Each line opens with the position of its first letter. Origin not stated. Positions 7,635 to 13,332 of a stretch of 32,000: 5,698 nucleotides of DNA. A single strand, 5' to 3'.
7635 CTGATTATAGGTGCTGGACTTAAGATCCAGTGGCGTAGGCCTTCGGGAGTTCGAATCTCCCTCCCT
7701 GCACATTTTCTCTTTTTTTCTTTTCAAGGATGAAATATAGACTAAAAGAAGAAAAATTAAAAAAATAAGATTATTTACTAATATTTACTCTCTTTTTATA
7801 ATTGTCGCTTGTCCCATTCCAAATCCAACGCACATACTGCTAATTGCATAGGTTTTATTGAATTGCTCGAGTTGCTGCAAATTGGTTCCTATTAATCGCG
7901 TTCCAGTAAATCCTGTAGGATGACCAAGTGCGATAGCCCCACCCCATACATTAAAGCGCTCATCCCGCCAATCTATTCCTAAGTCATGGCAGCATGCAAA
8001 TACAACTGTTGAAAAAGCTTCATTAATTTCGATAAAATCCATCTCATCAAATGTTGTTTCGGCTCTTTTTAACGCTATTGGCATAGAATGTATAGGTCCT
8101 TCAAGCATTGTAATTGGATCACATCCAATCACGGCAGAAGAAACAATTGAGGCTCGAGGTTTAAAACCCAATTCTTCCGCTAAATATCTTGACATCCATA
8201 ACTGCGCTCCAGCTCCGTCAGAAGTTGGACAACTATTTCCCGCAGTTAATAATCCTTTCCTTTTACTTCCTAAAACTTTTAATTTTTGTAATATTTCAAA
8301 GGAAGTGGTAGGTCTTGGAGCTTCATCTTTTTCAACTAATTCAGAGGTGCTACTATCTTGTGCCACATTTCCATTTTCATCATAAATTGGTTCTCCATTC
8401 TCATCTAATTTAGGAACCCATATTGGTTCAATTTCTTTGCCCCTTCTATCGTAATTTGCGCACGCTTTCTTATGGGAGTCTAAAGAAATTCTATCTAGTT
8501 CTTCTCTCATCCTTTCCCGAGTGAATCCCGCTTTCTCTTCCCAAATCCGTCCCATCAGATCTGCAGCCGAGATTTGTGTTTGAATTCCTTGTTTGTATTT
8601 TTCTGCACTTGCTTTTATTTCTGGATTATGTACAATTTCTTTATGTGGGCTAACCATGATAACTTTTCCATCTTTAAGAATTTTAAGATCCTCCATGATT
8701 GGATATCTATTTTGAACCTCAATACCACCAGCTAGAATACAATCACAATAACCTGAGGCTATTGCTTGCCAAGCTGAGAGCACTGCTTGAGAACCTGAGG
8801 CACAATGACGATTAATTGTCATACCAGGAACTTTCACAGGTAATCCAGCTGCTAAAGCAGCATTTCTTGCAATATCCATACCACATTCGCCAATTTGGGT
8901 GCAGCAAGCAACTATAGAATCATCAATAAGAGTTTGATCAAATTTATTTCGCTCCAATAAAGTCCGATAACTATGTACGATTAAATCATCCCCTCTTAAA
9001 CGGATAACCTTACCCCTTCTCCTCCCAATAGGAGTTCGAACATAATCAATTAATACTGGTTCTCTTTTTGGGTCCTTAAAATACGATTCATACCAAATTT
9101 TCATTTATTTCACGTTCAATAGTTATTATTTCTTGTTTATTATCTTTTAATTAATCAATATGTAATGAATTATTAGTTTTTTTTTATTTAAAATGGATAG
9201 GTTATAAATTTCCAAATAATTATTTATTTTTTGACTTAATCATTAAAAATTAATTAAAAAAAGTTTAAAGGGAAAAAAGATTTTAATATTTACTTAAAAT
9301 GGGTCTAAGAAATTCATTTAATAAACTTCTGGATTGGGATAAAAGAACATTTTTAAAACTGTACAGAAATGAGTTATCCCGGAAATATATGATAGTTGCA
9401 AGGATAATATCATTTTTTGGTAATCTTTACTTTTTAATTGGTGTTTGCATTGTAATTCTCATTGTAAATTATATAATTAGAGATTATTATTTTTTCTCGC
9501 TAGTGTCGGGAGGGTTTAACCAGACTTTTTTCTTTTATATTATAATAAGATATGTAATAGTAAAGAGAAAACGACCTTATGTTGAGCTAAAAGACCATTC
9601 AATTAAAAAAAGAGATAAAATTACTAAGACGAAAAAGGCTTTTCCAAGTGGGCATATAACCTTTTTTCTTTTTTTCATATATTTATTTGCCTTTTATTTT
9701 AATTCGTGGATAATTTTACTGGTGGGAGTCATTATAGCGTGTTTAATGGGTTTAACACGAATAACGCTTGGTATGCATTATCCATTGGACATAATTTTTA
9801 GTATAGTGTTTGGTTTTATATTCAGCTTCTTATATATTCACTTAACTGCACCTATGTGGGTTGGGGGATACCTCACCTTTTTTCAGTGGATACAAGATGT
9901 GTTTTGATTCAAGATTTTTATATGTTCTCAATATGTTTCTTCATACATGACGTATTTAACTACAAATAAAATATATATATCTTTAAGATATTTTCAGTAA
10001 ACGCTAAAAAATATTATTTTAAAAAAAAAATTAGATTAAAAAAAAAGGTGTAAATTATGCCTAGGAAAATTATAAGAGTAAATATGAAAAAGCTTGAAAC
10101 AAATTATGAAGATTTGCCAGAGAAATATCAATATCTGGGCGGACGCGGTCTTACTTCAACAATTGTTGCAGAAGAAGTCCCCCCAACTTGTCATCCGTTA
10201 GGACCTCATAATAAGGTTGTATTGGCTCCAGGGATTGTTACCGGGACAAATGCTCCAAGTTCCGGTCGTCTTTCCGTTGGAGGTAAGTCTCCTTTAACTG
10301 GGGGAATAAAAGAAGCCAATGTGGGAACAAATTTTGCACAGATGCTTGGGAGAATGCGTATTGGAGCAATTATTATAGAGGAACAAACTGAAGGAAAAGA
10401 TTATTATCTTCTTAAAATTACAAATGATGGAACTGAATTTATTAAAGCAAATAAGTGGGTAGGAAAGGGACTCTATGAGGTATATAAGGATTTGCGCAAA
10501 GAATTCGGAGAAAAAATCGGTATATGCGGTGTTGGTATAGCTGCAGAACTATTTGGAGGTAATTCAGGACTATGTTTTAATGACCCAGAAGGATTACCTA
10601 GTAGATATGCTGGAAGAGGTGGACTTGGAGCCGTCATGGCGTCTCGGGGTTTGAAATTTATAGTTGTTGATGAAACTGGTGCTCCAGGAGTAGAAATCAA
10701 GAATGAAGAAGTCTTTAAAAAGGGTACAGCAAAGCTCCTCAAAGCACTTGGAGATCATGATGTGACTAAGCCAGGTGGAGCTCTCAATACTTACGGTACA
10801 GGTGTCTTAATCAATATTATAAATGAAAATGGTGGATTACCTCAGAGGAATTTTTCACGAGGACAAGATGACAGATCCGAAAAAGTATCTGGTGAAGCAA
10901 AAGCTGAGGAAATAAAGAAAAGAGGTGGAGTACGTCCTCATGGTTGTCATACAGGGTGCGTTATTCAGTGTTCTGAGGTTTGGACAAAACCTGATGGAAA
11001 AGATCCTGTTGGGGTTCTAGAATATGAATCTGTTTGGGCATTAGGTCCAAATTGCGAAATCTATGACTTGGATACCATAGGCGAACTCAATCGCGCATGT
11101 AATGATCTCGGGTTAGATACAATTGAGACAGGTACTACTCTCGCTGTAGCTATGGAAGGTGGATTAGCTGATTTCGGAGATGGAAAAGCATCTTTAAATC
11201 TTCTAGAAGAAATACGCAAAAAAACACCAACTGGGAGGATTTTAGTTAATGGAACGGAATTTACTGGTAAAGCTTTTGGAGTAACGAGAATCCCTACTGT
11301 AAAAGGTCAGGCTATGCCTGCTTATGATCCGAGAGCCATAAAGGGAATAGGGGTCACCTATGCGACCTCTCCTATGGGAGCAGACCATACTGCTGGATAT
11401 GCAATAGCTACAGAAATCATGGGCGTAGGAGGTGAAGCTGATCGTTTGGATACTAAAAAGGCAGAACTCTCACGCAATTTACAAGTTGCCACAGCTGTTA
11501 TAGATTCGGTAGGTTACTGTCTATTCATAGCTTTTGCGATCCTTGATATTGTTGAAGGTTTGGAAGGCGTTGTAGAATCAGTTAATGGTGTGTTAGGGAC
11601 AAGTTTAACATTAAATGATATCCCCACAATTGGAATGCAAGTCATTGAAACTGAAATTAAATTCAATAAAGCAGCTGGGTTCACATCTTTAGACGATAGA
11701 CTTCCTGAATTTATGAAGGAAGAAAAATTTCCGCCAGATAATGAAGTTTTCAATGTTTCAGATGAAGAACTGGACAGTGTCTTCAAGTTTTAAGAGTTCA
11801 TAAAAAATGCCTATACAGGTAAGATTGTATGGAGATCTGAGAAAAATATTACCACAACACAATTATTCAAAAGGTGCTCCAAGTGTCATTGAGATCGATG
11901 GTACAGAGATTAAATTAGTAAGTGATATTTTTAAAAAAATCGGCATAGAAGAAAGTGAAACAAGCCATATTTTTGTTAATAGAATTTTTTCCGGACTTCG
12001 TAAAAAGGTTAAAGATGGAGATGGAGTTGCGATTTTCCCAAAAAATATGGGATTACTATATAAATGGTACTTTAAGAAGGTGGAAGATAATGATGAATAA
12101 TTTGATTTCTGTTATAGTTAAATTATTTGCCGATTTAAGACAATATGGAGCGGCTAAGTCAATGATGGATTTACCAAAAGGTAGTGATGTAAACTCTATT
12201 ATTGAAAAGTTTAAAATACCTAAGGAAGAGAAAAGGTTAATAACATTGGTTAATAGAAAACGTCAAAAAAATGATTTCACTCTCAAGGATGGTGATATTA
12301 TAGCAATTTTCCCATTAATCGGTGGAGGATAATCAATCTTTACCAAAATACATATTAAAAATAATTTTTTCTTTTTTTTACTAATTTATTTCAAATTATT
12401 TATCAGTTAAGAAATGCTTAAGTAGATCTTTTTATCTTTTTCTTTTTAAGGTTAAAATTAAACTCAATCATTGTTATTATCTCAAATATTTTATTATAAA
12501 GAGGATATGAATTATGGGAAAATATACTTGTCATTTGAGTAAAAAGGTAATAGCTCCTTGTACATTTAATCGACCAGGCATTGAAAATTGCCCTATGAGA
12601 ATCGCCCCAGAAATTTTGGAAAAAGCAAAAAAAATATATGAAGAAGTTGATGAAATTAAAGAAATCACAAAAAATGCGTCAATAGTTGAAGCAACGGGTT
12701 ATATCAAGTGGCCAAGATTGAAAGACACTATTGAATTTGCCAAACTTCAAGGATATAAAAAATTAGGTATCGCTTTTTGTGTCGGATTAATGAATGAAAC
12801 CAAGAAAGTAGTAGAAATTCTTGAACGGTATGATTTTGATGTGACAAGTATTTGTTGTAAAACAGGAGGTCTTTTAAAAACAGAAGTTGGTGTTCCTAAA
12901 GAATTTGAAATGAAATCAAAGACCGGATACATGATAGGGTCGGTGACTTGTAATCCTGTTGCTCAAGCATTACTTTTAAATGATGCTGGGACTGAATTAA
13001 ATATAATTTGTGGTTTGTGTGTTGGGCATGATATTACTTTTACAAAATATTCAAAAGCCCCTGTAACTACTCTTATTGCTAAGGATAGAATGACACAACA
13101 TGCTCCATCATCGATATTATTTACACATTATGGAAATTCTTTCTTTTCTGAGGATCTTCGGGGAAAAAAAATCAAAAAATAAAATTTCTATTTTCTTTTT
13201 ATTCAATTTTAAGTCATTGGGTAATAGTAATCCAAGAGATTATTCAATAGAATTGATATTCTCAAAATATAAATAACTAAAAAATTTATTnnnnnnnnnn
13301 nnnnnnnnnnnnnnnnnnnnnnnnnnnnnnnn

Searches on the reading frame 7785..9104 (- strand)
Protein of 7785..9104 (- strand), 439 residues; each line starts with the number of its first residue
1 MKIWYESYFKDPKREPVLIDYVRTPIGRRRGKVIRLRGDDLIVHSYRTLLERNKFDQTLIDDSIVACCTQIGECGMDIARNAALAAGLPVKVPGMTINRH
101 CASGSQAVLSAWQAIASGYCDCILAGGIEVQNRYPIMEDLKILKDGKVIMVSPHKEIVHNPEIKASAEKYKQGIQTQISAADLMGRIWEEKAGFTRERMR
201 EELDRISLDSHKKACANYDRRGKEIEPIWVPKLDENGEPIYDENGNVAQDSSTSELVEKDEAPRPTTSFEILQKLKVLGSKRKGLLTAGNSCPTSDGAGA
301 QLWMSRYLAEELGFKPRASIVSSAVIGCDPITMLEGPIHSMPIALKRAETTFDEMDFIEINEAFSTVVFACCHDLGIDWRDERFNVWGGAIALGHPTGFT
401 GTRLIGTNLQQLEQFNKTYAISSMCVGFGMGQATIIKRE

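Call 35: search_protein_families(library=pfam, proteins=[window:7785-9104:-], max_evalue=0.001)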
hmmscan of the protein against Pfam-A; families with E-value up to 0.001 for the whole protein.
window:7785-9104:- (439 aa): 3 families
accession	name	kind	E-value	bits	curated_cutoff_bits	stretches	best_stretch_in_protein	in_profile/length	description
PF00108.29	Thiolase_N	-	3.7e-42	144.9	26.4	1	17-306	2-259/260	Thiolase, N-terminal domain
PF02803.24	Thiolase_C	-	1.5e-36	125.2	27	1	315-438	2-123/123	Thiolase, C-terminal domain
PF00109.32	ketoacyl-synt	-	1.6e-05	25.1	20.8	1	90-131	163-204/252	Beta-ketoacyl synthase, N-terminal domain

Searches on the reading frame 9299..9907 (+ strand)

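Call 35: search_protein_families(library=pfam, proteins=[window:9299-9907:+], max_evalue=0.001)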
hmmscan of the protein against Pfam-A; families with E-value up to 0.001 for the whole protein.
window:9299-9907:+ (202 aa): 2 families
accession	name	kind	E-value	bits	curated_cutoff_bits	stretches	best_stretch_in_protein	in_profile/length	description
PF01569.27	PAP2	-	7.6e-17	61.7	27.2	1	86-182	21-124/130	PAP2 superfamily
PF14378.12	PAP2_3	-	2.1e-10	41.2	27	1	100-174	112-186/190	PAP2 superfamily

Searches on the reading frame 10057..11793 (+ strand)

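Call 35: search_protein_families(library=pfam, proteins=[window:10057-11793:+], max_evalue=0.001)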
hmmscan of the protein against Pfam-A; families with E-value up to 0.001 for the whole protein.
window:10057-11793:+ (578 aa): 2 families
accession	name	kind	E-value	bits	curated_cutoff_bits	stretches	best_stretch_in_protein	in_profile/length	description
PF01314.23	AFOR_C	-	3.5e-73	247.4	27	1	225-563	4-349/385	Aldehyde ferredoxin oxidoreductase, domains 2 & 3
PF02730.20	AFOR_N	-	1.3e-53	182.1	29.8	1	4-206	2-198/199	Aldehyde ferredoxin oxidoreductase, N-terminal domain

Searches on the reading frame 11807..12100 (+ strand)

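Call 35: search_protein_families(library=pfam, proteins=[window:11807-12100:+], max_evalue=0.001)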
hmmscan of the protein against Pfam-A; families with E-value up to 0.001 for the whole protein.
window:11807-12100:+ (97 aa): 1 family
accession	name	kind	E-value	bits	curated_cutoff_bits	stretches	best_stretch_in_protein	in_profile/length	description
PF14451.12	Ub-Mut7C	-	0.00013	22.3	23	1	3-80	4-77/81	Mut7-C ubiquitin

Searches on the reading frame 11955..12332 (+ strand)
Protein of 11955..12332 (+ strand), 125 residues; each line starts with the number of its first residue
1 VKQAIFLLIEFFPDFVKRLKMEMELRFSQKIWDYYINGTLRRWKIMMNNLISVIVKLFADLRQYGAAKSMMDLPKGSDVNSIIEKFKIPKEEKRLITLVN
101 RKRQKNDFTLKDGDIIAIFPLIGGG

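Call 86: search_protein_families(library=pfam, proteins=[window:11955-12332:+], max_evalue=0.001)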
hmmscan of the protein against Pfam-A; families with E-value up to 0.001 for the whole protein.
window:11955-12332:+ (125 aa): 1 family
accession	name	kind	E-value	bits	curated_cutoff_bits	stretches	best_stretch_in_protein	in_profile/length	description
PF02597.26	ThiS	-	1.4e-09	38.8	22.5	1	55-125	1-76/76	ThiS family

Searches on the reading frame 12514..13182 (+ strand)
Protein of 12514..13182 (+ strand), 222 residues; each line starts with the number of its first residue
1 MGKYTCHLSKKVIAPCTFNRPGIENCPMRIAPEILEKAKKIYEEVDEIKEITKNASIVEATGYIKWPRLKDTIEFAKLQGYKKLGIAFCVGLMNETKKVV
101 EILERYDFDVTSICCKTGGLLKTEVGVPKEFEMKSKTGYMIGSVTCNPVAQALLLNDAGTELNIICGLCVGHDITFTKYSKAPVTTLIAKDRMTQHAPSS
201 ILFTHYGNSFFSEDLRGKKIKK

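Call 35: search_protein_families(library=pfam, proteins=[window:12514-13182:+], max_evalue=0.001)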
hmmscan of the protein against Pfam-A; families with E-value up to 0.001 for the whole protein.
window:12514-13182:+ (222 aa): 1 family
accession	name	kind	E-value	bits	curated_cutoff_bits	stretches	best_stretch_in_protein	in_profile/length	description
PF08901.16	DUF1847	-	5e-56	189.1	25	1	26-187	1-157/157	Protein of unknown function (DUF1847)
